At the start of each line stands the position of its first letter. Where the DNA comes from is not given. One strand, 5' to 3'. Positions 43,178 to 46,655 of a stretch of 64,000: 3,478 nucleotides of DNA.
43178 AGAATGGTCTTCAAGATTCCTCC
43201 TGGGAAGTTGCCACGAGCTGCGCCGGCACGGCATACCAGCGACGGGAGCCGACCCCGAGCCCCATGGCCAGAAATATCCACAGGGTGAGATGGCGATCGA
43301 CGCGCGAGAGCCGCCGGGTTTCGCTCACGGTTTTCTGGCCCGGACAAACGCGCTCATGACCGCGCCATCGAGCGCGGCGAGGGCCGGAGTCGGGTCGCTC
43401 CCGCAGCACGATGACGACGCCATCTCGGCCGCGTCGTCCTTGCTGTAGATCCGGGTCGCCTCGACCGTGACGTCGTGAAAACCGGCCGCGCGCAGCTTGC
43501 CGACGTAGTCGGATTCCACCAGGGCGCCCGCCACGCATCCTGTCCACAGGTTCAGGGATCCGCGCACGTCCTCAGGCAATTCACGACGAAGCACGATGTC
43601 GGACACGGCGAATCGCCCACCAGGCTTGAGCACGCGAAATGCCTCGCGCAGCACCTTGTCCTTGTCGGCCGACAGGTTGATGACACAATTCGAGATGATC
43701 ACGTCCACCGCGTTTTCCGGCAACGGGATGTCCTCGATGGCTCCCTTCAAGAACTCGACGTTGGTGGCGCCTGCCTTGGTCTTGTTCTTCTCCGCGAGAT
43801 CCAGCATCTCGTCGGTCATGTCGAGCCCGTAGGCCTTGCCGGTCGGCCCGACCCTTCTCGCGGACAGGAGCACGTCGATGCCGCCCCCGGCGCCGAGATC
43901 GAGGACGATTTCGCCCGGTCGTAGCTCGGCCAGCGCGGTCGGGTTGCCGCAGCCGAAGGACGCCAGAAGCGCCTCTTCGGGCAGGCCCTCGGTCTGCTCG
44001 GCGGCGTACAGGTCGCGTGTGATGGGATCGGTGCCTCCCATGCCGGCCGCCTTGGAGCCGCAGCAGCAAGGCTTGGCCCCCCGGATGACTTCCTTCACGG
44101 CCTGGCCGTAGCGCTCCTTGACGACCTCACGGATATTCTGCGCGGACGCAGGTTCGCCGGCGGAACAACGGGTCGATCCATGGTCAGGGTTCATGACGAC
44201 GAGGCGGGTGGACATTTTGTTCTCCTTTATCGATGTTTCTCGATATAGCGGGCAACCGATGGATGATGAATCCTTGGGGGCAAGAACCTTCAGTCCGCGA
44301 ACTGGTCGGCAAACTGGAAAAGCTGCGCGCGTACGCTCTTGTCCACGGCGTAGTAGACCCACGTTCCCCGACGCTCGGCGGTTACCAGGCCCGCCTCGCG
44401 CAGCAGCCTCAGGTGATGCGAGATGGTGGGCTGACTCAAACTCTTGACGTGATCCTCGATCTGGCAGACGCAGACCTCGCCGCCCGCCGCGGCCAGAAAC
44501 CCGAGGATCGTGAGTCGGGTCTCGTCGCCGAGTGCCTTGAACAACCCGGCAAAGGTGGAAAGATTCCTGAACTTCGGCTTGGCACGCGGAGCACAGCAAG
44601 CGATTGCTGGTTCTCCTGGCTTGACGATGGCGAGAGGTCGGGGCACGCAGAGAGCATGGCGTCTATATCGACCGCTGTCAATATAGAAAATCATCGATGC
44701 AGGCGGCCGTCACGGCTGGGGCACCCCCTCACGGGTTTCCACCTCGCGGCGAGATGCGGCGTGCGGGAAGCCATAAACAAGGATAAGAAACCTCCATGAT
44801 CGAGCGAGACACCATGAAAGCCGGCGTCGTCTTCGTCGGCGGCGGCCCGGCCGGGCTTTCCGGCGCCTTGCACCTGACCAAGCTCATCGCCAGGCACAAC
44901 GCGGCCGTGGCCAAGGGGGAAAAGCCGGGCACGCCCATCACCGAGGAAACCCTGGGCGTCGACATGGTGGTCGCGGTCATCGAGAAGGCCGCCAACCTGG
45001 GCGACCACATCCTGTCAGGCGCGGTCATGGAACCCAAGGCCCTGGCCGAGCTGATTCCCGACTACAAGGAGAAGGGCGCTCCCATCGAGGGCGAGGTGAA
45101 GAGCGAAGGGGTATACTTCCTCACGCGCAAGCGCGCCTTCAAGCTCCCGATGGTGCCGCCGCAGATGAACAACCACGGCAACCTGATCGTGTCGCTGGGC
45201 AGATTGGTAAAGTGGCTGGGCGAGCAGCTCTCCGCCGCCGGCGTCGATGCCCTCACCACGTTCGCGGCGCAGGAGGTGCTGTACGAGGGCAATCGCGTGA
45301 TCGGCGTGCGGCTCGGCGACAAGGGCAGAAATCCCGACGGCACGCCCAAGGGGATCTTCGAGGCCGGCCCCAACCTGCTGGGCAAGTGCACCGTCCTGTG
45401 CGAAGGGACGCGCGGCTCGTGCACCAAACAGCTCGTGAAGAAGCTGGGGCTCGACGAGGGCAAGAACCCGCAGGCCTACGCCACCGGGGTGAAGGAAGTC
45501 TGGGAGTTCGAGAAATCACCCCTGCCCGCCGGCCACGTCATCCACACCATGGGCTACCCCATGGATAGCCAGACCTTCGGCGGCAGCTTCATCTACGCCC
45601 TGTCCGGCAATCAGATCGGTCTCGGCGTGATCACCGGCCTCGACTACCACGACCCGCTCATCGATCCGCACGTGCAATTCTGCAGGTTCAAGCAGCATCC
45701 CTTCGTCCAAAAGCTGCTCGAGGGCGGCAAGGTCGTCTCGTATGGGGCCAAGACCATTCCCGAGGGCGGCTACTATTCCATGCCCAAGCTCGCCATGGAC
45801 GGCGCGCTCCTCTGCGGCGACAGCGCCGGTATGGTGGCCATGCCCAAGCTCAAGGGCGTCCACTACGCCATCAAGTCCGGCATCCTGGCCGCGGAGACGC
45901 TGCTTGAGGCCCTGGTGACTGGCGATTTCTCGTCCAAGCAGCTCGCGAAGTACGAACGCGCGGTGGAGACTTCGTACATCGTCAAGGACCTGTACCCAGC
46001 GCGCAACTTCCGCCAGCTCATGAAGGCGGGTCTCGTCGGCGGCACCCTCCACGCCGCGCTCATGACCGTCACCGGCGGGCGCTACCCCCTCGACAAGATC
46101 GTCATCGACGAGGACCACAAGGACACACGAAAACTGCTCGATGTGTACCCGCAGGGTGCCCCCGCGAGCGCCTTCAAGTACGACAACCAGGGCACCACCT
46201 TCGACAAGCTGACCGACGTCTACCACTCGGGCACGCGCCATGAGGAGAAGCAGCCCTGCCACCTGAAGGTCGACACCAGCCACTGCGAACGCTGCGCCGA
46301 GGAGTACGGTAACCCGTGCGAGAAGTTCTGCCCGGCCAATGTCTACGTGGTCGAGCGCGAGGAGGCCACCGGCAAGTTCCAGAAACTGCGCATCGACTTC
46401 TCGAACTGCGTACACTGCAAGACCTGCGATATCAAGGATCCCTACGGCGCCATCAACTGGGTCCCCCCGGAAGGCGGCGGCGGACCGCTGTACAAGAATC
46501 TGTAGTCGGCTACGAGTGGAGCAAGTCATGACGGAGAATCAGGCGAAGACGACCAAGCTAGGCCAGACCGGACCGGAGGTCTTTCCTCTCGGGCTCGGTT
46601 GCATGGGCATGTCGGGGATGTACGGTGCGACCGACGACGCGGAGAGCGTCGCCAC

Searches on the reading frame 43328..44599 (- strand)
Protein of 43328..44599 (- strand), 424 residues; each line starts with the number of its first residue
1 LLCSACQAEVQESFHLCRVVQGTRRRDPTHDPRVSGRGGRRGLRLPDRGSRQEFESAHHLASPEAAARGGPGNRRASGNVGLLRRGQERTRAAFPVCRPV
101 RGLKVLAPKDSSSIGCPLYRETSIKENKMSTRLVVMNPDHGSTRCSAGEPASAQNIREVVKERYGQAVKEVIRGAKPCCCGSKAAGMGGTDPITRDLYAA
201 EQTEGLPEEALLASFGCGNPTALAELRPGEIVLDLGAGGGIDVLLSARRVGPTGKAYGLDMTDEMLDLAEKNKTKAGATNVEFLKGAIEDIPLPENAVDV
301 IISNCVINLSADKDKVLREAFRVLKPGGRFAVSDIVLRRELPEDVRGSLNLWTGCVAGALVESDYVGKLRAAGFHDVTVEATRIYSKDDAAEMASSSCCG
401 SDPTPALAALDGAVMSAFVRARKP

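Call 7: search_protein_families(library=pfam, proteins=[window:43328-44599:-], max_evalue=0.01)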
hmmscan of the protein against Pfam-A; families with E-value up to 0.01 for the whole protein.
window:43328-44599:- (424 aa): 13 families
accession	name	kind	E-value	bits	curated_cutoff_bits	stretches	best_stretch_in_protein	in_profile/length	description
PF13847.12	Methyltransf_31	-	7.9e-36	123.3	27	1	227-366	2-137/145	Methyltransferase domain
PF08241.18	Methyltransf_11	-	5.1e-22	78.8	21.2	1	233-331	1-94/95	Methyltransferase domain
PF13649.12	Methyltransf_25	-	4.9e-21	75.7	27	1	232-328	1-97/97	Methyltransferase domain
PF01209.24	Ubie_methyltran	-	8.4e-19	68.3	20.1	1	227-333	46-152/233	ubiE/COQ5 methyltransferase family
PF08242.18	Methyltransf_12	-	1.2e-12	48.9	30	1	233-330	1-98/98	Methyltransferase domain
PF13489.12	Methyltransf_23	-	7.3e-10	39.3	27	1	222-353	16-133/164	Methyltransferase domain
PF06325.19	PrmA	-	6e-07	29.7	22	1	226-339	159-265/296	Ribosomal protein L11 methyltransferase (PrmA)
PF20922.3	Anamorsin_N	-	1.5e-06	28.4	27.1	1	264-394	19-136/163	Anamorsin, N-terminal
PF01135.25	PCMT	-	1e-05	25.9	20.3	1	223-330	68-169/210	Protein-L-isoaspartate(D-aspartate) O-methyltransferase (PCMT)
PF05148.21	Methyltransf_8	-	8.9e-05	22.9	27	1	286-338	111-162/219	Hypothetical methyltransferase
PF05175.20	MTS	-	0.00017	21.7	23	1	230-332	33-138/170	Methyltransferase small domain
PF24675.1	NpmA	-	0.00088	19.1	60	1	230-331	25-135/214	16S rRNA (adenine(1408)-N(1))-methyltransferase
PF01170.24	UPF0020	-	0.001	19.2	22.3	1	253-304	76-128/197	RMKL-like, methyltransferase domain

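Call 8: search_protein_families(library=ncbifam, proteins=[window:43328-44599:-], max_evalue=0.01)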
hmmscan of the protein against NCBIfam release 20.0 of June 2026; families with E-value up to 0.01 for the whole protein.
window:43328-44599:- (424 aa): 48 families (the best 25 are shown)
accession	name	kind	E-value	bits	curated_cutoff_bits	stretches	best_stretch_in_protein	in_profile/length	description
NF008823.0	PRK11873.1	subfamily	5e-104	347.6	263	1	152-424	3-268/272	arsenite methyltransferase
NF047649.1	MTase_UXPK_star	exception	3.1e-56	190.5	460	1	152-381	9-230/283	methyltransferase/UXPK-star double selenoprotein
NF041537.1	ArsM_AhpD_UU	exception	6.9e-55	186.2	510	1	154-379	11-227/345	arsenite methyltransferase/AhpD domain selenoprotein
NF041536.1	ArsM_DUF2284_UU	exception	3.3e-48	164.2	575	1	194-380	42-228/459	arsenite methyltransferase/DUF2284 domain selenoprotein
NF040538.1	methyl_ArsM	equivalog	2.2e-43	148.8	500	2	293-383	167-259/356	arsinothricin biosynthesis methyltransferase ArsM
NF038099.1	AsSugarArsM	exception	2.6e-30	105.7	400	1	210-389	40-228/321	arsenosugar biosynthesis arsenite methyltransferase ArsM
NF045667.1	MTase_DVU1556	equivalog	3.4e-27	95.3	155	1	222-387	16-173/213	DVU_1556 family methyltransferase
NF040539.1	AST_met_ArsM_2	exception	1.6e-23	83.9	240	1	229-381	57-212/262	putative arsinothricin biosynthesis methyltransferase ArsM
NF001240.0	PRK00216.1-1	equivalog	9.2e-18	64.2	378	1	223-333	58-169/251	bifunctional demethylmenaquinone methyltransferase/2-methoxy-6-polyprenyl-1,4-benzoquinol methylase UbiE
NF001244.0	PRK00216.1-5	equivalog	1.7e-16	60.2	216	1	226-336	46-157/236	bifunctional demethylmenaquinone methyltransferase/2-methoxy-6-polyprenyl-1,4-benzoquinol methylase UbiE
TIGR02072.1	BioC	equivalog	4.4e-16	59.4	184.95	1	230-336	36-136/244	malonyl-ACP O-methyltransferase BioC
TIGR01934.1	MenG_MenH_UbiE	subfamily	2e-15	56.7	158.35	1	227-336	38-145/223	ubiquinone/menaquinone biosynthesis methyltransferase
NF052510.1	methyltran_MpqE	exception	3.9e-15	55.9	335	1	224-332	42-151/234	methyl-plastoquinone biosynthesis methyltransferase MpqE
TIGR02752.1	MenG_heptapren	equivalog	1.9e-14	53.7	419.85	1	226-332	43-149/231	demethylmenaquinone methyltransferase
NF043040.1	corrin_prot_MT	hypoth_equivalog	8.2e-14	51.6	180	1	225-342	37-157/216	corrinoid protein-associated methyltransferase CpaM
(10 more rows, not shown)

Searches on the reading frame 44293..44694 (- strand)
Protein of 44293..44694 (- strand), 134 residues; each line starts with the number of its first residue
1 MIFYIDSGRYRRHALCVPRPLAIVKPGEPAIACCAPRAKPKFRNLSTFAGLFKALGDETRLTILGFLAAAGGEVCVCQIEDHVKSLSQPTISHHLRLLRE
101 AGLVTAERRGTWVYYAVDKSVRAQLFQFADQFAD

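Call 7: search_protein_families(library=pfam, proteins=[window:44293-44694:-], max_evalue=0.01)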
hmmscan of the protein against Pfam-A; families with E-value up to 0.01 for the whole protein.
window:44293-44694:- (134 aa): 4 families
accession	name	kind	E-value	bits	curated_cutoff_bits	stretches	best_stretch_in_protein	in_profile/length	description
PF01022.26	HTH_5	-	1.7e-14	53.9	22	1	57-105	1-46/47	Bacterial regulatory protein, arsR family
PF12840.13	HTH_20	-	7.7e-09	35.8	27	1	55-105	1-49/51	Helix-turn-helix domain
PF24038.1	DUF7347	-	0.00047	20.8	27.6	1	51-101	4-55/77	Domain of unknown function (DUF7347)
PF12802.13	MarR_2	-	0.0066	17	27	0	61-108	8-54/61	MarR family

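Call 8: search_protein_families(library=ncbifam, proteins=[window:44293-44694:-], max_evalue=0.01)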
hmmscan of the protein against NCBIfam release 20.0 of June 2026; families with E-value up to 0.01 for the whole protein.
window:44293-44694:- (134 aa): 10 families
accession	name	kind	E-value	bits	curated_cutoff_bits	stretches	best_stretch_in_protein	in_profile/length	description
NF033788.1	HTH_metalloreg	subfamily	1.2e-26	92.3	55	1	49-125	2-76/77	metalloregulator ArsR/SmtB family transcription factor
NF007528.0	PRK10141.1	subfamily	1.6e-18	66.6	97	1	50-122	8-78/117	metalloregulator ArsR/SmtB family transcription factor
NF033789.1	repress_SdpR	subfamily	4.8e-17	61.6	100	1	52-127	2-74/79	autorepressor SdpR family transcription factor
NF041413.1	ArsR_Rv2640c_fam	equivalog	1.3e-15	57.9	155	1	18-121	2-105/118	Rv2640c family ArsR-like transcriptional regulator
NF045707.1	Dbac_1936_reg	equivalog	1.4e-14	53.8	115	1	44-120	3-77/99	ArsR/SmtB-type metalloregulator TsoR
NF040642.1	sulf_sens_BigR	equivalog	3.7e-10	39.8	155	1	48-126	10-85/95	sulfite-sensing transcriptional repressor BigR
NF047906.1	CdPbTransRegCmtR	equivalog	1.9e-07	30.9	150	1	46-122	9-83/104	Cd(II)/Pb(II)-sensing metalloregulatory transcriptional regulator CmtR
TIGR01884.1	cas_HTH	subfamily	0.0002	20.8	60.2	1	56-112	140-195/202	CRISPR-associated CARF protein Csa3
NF053755.1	MsvR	equivalog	0.0058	16.3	220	1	52-107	7-59/236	transcriptional factor MsvR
NF053602.1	Phr_regulator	exception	0.0095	15.5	320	0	51-122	5-78/191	heat shock transcription regulator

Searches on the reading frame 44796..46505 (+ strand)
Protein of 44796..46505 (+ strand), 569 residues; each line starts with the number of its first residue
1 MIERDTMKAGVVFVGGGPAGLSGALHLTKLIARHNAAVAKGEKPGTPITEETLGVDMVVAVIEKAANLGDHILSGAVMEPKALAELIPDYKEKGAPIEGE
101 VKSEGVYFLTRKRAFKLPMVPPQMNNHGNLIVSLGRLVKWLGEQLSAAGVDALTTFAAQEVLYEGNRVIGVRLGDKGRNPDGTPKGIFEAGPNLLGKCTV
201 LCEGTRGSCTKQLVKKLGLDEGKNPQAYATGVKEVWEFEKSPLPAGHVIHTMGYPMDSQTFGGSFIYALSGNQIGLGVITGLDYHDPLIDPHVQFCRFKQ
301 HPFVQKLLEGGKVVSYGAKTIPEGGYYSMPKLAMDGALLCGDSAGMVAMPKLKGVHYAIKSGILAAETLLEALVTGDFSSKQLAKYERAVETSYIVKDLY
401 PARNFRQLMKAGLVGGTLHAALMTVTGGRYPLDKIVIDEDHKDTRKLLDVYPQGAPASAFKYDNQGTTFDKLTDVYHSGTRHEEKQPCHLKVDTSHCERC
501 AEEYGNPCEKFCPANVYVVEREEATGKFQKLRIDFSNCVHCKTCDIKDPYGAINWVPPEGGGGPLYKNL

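Call 69: find_encoding_contigs(protein=window:44796-46505:+, flank=10000, max_places=6)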
Protein window:44796-46505:+ (569 aa): 1 contig read that carries it; 1 place shown.
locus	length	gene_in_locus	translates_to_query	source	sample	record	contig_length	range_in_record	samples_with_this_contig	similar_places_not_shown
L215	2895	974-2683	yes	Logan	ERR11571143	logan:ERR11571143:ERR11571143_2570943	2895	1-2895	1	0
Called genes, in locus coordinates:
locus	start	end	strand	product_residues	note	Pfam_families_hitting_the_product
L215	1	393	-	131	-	?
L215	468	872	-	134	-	PF12840:HTH_20, PF01022:HTH_5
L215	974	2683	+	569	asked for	PF21162:ETFQO_UQ-bd, PF05187:Fer4_ETF_QO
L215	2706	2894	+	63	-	?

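Call 70: list_cluster_members(proteins=[window:44796-46502:+, window:41757-42185:+, window:43015-43191:-, window:42580-42981:+, window:39374-40456:-])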
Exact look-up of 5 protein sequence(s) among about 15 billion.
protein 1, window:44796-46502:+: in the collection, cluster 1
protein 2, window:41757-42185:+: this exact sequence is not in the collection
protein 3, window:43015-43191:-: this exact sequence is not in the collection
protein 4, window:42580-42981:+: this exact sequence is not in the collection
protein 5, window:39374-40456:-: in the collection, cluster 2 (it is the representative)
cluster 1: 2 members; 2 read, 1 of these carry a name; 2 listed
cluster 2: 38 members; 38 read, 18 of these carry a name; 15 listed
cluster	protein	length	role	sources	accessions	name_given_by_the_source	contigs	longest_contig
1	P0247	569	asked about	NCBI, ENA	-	-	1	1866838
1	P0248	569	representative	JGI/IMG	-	electron-transferring-flavoprotein dehydrogenase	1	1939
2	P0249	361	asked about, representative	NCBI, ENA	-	-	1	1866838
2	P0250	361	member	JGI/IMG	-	aryl-alcohol dehydrogenase-like predicted oxidoreductase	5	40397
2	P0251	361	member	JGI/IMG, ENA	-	aryl-alcohol dehydrogenase-like predicted oxidoreductase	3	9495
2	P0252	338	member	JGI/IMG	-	aryl-alcohol dehydrogenase-like predicted oxidoreductase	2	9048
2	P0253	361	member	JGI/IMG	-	aryl-alcohol dehydrogenase-like predicted oxidoreductase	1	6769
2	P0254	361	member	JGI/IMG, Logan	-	aryl-alcohol dehydrogenase-like predicted oxidoreductase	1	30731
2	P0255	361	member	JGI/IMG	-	aryl-alcohol dehydrogenase-like predicted oxidoreductase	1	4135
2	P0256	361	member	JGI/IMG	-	aryl-alcohol dehydrogenase-like predicted oxidoreductase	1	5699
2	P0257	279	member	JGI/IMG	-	aryl-alcohol dehydrogenase-like predicted oxidoreductase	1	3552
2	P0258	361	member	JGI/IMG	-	aryl-alcohol dehydrogenase-like predicted oxidoreductase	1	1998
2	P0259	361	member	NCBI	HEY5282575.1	MAG TPA: aldo/keto reductase [Polyangia bacterium]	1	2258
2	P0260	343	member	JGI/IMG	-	aryl-alcohol dehydrogenase-like predicted oxidoreductase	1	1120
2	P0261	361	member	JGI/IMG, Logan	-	aryl-alcohol dehydrogenase-like predicted oxidoreductase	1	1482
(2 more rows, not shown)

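Call 71: find_encoding_contigs(protein=P0250, flank=10000, max_places=6)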
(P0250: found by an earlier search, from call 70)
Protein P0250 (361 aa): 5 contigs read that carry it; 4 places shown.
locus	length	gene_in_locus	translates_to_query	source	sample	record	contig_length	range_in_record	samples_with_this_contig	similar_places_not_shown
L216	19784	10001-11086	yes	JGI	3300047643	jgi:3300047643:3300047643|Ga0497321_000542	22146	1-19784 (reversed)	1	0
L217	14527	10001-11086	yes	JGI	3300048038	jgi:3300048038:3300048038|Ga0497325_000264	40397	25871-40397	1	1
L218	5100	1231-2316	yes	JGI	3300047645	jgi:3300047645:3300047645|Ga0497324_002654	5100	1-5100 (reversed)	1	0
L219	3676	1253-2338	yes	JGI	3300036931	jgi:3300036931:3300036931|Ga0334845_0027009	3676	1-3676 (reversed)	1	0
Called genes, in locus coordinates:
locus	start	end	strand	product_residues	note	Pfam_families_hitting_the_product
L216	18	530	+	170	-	-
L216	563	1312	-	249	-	PF03372:Exo_endo_phos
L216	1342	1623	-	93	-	PF04545:Sigma70_r4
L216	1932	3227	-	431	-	PF00563:EAL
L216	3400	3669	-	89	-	-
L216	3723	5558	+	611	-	-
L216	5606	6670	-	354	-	PF00724:Oxidored_FMN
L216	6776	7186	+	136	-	PF02082:Rrf2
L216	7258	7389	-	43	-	-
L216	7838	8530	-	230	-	PF03551:PadR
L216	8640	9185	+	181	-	PF03734:YkuD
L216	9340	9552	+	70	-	-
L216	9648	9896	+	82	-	PF09720:Unstab_antitox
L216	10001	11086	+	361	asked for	PF00248:Aldo_ket_red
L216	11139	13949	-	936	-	-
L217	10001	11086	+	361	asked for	PF00248:Aldo_ket_red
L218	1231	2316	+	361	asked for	PF00248:Aldo_ket_red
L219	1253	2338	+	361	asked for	PF00248:Aldo_ket_red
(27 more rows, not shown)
